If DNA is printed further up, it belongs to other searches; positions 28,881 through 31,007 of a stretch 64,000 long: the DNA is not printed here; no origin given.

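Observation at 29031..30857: Single-chain TssB-TssC fusion paralogue encoded in addition to the canonical tssBC pair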

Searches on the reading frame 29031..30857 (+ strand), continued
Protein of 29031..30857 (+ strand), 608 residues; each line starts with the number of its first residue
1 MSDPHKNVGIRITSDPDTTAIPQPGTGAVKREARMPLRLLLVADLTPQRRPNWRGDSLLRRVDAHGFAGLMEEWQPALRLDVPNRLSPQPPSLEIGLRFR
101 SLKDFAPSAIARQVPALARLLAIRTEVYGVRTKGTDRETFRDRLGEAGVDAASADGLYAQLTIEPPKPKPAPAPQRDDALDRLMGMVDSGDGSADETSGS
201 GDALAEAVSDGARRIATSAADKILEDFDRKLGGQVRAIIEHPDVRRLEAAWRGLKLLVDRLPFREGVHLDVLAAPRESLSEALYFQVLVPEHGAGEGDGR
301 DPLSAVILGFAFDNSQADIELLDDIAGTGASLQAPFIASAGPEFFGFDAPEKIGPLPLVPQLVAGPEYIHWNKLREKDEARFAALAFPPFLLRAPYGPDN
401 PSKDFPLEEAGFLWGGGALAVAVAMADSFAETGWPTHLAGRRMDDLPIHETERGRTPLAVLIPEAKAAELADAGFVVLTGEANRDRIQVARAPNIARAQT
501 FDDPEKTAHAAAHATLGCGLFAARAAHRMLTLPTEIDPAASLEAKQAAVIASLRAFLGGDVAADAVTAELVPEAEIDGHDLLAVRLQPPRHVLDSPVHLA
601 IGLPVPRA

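Call 60: search_protein_families(library=pfam, proteins=[L014:36-548:+, L014:586-1014:+, L014:1031-2305:+, L014:3089-3682:+, L014:3631-4371:+, L014:4440-7178:+, L014:7423-8253:+, L014:8347-9834:+, L014:11879-12814:-], max_evalue=0.001)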
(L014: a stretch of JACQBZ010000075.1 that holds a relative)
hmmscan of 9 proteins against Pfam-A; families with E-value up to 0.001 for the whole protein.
L014:36-548:+ (170 aa): 0 families

L014:586-1014:+ (142 aa): 0 families

L014:1031-2305:+ (424 aa): 1 family
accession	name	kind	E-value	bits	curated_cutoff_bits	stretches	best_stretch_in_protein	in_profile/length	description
PF13646.12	HEAT_2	-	7.3e-07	29.8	27.7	0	203-272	6-77/88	HEAT repeats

L014:3089-3682:+ (197 aa): 0 families

L014:3631-4371:+ (246 aa): 1 family
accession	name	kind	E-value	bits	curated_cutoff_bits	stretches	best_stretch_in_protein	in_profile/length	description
PF01471.23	PG_binding_1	-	2e-09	37.9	23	1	189-239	8-56/57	Putative peptidoglycan binding domain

L014:4440-7178:+ (912 aa): 0 families

L014:7423-8253:+ (276 aa): 0 families

L014:8347-9834:+ (495 aa): 3 families
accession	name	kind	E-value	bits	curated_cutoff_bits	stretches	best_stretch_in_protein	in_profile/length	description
PF00498.31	FHA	-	1.1e-17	64.7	20.7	1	38-100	2-67/67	FHA domain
PF01464.25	SLT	-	1.2e-14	54.3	21.3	1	329-441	11-110/117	Transglycosylase SLT domain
PF16697.10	Yop-YscD_cpl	-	1.5e-11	44.9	33.2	1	35-101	17-85/94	Inner membrane component of T3SS, cytoplasmic domain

L014:11879-12814:- (311 aa): 1 family
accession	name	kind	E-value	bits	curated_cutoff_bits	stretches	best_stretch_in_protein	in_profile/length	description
PF12281.14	NTP_transf_8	-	3.7e-22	79.8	26.3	1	105-273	5-201/218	Nucleotidyltransferase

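Call 74: list_cluster_members(proteins=[P0001, P0013, P0018, P0042, P0088])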
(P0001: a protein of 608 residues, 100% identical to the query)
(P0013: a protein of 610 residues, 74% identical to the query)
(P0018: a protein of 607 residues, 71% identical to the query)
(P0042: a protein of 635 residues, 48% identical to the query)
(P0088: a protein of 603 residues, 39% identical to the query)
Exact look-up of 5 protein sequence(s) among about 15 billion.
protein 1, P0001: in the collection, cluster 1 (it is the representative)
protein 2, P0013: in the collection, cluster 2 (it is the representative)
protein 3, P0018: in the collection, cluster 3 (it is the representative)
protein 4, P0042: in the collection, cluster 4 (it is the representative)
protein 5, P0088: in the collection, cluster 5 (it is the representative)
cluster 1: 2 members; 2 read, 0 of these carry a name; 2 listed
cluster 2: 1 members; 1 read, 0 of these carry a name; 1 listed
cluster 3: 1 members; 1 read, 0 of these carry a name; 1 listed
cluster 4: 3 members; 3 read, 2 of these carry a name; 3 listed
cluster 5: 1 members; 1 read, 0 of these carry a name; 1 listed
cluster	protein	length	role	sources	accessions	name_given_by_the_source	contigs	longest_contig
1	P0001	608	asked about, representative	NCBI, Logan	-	-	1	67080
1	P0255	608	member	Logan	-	-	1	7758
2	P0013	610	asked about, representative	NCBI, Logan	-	-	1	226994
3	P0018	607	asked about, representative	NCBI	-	-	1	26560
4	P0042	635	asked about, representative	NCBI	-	-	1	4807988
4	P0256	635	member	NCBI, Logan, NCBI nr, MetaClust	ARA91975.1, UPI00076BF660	hypothetical protein AWN76_001535 [Rhodothermaceae bacterium RA] | status=active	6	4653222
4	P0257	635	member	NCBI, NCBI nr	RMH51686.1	MAG: hypothetical protein D6685_17250 [Bacteroidetes bacterium] | MAG: hypothetical protein D6685_17250 [Bacteroidota bacterium]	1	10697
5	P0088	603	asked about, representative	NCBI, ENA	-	-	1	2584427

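Call 78: find_encoding_contigs(protein=P0144, flank=10000, max_places=1)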
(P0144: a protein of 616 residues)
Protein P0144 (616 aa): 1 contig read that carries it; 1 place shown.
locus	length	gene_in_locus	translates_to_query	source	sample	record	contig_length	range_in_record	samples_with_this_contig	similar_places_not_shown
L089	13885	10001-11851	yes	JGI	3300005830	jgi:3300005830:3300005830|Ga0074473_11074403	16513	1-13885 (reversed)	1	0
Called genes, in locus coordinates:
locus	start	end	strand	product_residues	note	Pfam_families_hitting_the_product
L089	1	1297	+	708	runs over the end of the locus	PF05954:Phage_GPD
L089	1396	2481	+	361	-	PF05488:PAAR_motif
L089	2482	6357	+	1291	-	PF00691:OmpA (faint)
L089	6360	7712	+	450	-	-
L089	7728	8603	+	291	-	-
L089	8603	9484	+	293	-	-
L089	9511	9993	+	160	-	PF08786:DcrB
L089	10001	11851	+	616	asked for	PF05591:T6SS_VipA, PF05943:VipB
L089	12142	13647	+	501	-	PF16697:Yop-YscD_cpl (weak), PF00498:FHA, PF01464:SLT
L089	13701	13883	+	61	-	?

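Call 79: find_encoding_contigs(protein=P0139, flank=10000, max_places=1)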
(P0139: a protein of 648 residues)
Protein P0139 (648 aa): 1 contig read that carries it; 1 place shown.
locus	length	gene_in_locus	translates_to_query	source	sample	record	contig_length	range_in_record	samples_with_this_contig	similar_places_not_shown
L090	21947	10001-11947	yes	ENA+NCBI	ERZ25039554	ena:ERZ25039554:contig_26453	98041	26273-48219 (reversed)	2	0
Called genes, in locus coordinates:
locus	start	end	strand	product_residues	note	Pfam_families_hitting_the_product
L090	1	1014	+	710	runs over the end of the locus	PF05954:Phage_GPD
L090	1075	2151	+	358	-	PF05488:PAAR_motif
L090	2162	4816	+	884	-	PF00691:OmpA (weak)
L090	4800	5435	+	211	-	-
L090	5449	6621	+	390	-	PF13360:PQQ_2 (faint)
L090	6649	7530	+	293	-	-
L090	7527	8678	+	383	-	-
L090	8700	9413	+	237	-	-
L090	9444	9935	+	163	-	PF08786:DcrB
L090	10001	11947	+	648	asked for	PF05591:T6SS_VipA, PF05943:VipB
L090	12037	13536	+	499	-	PF16697:Yop-YscD_cpl, PF00498:FHA, PF01464:SLT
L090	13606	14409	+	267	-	PF00481:PP2C, PF13672:PP2C_2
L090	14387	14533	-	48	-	-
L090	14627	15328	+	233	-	PF21842:DUF6901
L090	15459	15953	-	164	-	PF13161:DUF3996 (weak)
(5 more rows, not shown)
